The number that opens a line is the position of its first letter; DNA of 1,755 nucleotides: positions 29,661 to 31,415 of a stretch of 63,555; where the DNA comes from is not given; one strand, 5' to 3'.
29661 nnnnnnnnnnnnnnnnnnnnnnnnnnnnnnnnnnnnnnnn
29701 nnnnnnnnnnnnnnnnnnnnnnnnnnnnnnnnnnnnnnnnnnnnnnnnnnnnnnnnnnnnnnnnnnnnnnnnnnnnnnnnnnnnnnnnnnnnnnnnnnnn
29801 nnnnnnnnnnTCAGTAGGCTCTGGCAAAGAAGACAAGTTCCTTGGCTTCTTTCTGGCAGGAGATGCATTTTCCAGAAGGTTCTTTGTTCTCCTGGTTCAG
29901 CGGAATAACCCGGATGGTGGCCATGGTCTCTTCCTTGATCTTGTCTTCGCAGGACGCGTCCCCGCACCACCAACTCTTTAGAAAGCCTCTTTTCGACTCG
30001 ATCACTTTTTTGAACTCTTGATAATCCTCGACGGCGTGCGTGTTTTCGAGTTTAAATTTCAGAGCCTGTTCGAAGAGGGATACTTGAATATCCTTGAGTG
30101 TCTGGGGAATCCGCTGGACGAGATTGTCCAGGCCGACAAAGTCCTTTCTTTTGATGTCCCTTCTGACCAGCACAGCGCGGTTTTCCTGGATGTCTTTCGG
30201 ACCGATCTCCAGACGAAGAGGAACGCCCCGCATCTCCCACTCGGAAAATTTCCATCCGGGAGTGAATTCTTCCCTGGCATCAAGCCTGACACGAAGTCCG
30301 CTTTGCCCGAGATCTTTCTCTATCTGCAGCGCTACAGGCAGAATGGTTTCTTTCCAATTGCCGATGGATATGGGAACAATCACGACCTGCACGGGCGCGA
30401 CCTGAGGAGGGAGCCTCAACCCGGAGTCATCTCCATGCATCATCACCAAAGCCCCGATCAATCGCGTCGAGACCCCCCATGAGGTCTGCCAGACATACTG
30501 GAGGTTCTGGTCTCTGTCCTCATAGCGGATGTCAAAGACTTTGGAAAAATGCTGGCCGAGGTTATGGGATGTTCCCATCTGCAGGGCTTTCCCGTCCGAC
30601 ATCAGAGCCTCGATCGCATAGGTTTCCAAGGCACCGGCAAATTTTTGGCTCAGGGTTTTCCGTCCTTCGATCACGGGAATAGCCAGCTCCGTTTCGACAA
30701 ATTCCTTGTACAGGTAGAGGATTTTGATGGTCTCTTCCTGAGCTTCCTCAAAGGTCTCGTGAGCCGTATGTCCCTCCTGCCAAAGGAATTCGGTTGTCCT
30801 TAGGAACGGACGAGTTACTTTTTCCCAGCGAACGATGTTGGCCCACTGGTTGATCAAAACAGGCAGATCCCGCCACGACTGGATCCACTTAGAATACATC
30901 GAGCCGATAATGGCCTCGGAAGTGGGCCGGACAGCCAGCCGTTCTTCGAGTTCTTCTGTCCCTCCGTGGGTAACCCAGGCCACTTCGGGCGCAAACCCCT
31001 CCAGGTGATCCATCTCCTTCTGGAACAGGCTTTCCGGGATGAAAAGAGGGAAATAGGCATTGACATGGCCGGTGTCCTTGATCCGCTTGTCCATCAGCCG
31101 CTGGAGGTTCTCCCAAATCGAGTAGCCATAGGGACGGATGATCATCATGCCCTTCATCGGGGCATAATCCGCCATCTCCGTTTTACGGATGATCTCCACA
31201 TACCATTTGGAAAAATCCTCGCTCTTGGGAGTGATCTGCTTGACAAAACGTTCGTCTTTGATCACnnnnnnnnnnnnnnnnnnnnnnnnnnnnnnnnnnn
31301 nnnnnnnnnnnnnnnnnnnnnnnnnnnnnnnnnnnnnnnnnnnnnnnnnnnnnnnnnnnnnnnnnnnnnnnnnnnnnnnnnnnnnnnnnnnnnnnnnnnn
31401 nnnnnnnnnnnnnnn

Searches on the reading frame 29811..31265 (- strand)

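Call 8: search_protein_families(library=pfam, proteins=[window:29811-31265:-], max_evalue=0.01)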
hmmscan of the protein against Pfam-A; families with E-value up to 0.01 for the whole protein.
window:29811-31265:- (484 aa): 3 families
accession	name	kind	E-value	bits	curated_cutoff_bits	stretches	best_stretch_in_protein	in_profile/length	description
PF09180.16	ProRS-C_1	-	2.2e-24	85.8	31.5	1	415-484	1-71/71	Prolyl-tRNA synthetase, C-terminal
PF00587.30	tRNA-synt_2b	-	4.5e-20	72.9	29.3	1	104-274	5-176/179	tRNA synthetase class II core domain (G, H, P, S and T)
PF03129.25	HGTP_anticodon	-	7e-17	61.8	21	1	293-387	1-92/94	Anticodon binding domain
